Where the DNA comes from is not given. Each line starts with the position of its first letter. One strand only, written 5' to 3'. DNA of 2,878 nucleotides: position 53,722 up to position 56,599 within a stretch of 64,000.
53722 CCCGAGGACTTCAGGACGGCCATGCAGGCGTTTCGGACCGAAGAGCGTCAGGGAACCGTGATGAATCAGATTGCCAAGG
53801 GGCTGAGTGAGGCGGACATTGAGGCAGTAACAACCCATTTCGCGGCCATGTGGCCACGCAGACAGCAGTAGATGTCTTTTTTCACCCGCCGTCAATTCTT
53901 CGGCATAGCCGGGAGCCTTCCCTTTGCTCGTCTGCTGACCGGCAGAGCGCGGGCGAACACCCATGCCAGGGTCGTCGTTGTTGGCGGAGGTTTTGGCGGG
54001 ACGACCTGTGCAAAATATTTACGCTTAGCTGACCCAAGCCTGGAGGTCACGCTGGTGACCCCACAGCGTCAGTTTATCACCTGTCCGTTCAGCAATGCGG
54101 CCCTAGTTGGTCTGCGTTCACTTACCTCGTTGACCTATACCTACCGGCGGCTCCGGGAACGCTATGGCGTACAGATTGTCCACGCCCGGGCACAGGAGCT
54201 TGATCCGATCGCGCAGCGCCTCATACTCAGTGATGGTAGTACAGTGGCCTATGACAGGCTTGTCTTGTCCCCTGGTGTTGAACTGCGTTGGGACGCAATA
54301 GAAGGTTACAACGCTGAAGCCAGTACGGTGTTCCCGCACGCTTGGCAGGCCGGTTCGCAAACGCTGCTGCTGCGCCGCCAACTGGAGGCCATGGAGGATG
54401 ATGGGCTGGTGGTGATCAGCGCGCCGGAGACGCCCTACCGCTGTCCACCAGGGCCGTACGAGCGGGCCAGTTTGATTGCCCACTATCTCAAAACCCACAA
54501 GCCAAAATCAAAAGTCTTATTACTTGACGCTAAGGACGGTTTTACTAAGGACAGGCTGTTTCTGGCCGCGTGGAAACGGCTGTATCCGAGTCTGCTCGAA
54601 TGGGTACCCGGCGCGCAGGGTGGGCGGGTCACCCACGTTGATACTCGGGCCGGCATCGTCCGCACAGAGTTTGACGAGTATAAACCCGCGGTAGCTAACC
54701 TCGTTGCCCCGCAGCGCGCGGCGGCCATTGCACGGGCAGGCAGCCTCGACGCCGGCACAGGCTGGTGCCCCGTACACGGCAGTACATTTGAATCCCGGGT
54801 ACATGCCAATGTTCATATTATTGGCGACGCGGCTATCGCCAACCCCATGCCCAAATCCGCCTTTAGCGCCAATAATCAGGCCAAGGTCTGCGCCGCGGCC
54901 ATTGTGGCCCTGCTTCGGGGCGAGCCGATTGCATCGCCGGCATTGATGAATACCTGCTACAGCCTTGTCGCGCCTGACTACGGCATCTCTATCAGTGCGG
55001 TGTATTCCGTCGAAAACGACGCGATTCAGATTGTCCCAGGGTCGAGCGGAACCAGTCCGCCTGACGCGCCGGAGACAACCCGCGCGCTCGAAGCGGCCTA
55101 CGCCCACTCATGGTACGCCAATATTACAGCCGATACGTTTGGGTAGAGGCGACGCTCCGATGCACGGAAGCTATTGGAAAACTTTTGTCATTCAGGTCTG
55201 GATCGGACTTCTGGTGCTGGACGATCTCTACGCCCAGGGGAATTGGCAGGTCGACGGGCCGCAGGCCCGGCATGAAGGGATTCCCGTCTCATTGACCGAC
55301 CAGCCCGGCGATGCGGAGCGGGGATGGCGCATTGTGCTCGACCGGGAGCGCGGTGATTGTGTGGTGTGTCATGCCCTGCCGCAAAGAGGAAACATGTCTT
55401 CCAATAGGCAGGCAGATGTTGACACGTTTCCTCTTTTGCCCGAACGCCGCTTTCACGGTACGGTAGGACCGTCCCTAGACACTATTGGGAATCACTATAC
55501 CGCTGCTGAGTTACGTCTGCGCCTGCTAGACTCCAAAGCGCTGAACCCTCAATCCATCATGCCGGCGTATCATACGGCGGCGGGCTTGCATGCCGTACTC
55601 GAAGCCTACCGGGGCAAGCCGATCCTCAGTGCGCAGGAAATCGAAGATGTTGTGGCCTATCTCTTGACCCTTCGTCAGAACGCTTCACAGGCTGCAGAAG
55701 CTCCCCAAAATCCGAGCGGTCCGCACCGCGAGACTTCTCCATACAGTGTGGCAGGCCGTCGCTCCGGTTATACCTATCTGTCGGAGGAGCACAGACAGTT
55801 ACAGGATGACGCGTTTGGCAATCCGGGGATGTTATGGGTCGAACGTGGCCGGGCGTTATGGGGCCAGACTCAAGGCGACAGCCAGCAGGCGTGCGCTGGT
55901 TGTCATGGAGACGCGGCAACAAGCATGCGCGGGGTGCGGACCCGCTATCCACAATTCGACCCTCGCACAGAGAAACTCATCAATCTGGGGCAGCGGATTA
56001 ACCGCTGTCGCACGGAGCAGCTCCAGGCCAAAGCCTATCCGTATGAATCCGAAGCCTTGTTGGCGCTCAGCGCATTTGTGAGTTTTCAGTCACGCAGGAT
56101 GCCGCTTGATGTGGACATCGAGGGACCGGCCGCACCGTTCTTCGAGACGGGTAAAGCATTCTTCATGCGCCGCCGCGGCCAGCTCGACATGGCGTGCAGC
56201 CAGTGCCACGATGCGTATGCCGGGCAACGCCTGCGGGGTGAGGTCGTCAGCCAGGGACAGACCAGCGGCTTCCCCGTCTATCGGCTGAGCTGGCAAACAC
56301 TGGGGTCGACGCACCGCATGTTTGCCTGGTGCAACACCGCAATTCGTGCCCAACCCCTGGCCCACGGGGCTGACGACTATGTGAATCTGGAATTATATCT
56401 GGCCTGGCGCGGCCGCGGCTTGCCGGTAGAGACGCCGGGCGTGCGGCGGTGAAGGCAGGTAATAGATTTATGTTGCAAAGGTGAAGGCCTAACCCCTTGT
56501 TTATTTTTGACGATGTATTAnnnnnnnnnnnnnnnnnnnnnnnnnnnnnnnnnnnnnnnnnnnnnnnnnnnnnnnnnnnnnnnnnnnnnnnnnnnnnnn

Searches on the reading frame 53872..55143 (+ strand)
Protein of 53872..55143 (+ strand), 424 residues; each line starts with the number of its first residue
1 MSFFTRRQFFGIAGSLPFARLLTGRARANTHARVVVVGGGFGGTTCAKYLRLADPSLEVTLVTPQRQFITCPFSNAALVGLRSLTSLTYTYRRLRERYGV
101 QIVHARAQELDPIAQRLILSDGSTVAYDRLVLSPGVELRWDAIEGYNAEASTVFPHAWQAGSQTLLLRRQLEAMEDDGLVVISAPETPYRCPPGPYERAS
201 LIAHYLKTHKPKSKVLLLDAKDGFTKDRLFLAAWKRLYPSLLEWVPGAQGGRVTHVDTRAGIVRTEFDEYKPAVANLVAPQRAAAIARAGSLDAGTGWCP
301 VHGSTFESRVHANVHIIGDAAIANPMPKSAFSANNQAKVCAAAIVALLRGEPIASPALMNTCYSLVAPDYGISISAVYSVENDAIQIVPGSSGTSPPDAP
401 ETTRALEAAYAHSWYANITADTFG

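Call 44: search_protein_families(library=pfam, proteins=[window:53872-55143:+], max_evalue=0.01)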
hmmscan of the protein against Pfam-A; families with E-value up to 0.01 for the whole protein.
window:53872-55143:+ (424 aa): 6 families
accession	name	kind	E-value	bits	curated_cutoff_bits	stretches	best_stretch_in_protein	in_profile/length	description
PF21706.3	FCSD_central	-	6.5e-44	149.2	27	1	164-278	1-115/116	Sulfide dehydrogenase [flavocytochrome c] flavoprotein chain, central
PF09242.17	FCSD-flav_bind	-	5.7e-27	94.3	26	1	355-423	2-71/71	Flavocytochrome c sulphide dehydrogenase, flavin-binding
PF07992.20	Pyr_redox_2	-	4.8e-09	36.5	26.1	1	33-146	2-119/291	Pyridine nucleotide-disulphide oxidoreductase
PF13454.12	NAD_binding_9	-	5.8e-05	23.6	21.8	0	90-135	106-153/155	FAD-NAD(P)-binding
PF01266.30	DAO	-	0.00026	21.1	27.9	0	33-68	1-34/353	FAD dependent oxidoreductase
PF13450.12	NAD_binding_8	-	0.00039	21.1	21.9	0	36-62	1-25/68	NAD(P)-binding Rossmann-like domain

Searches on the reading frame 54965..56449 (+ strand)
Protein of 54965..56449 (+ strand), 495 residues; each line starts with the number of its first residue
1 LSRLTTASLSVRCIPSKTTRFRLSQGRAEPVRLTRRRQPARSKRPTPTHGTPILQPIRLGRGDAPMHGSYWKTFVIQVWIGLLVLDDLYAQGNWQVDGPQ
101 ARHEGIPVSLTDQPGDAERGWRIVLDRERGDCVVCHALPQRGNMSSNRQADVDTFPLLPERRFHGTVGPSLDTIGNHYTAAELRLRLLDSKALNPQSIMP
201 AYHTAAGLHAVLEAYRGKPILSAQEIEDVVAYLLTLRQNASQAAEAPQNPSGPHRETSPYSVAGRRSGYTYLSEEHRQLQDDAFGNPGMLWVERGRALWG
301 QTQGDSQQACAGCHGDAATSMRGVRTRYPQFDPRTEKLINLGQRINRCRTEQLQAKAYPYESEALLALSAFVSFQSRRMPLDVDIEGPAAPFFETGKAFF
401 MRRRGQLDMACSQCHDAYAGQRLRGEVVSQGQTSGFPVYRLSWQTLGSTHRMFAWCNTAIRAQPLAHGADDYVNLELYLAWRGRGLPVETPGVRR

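Call 44: search_protein_families(library=pfam, proteins=[window:54965-56449:+], max_evalue=0.01)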
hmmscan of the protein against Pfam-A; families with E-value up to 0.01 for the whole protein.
window:54965-56449:+ (495 aa): 8 families
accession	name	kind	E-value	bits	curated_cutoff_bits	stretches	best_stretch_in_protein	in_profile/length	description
PF21342.2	SoxA-TsdA_cyt-c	-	5.8e-34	116.4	27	1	294-381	1-88/88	SoxA/TsdA, cytochrome c domain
PF00034.26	Cytochrom_C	-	5.5e-09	37.7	21.3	1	131-236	11-89/90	Cytochrome c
PF13442.11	Cytochrome_CBB3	-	2.9e-06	27.9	27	0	307-321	11-27/68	Cytochrome C oxidase, cbb3-type, subunit III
PF09086.16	DUF1924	-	5.5e-05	23.9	22.5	0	292-320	8-39/96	Domain of unknown function (DUF1924)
PF09699.15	Paired_CXXCH_1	-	0.00072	19.6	20.6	0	303-318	25-40/41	Doubled CXXCH motif (Paired_CXXCH_1)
PF11845.13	Tll0287-like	-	0.00081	20.3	24.1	0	307-330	101-124/144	Tll0287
PF14522.11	Cytochrome_C7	-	0.002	18.3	24.8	0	306-319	12-25/67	Cytochrome c7 and related cytochrome c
PF02433.20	FixO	-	0.0032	17.4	29.6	0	167-205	102-140/219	Cytochrome C oxidase, mono-heme subunit/FixO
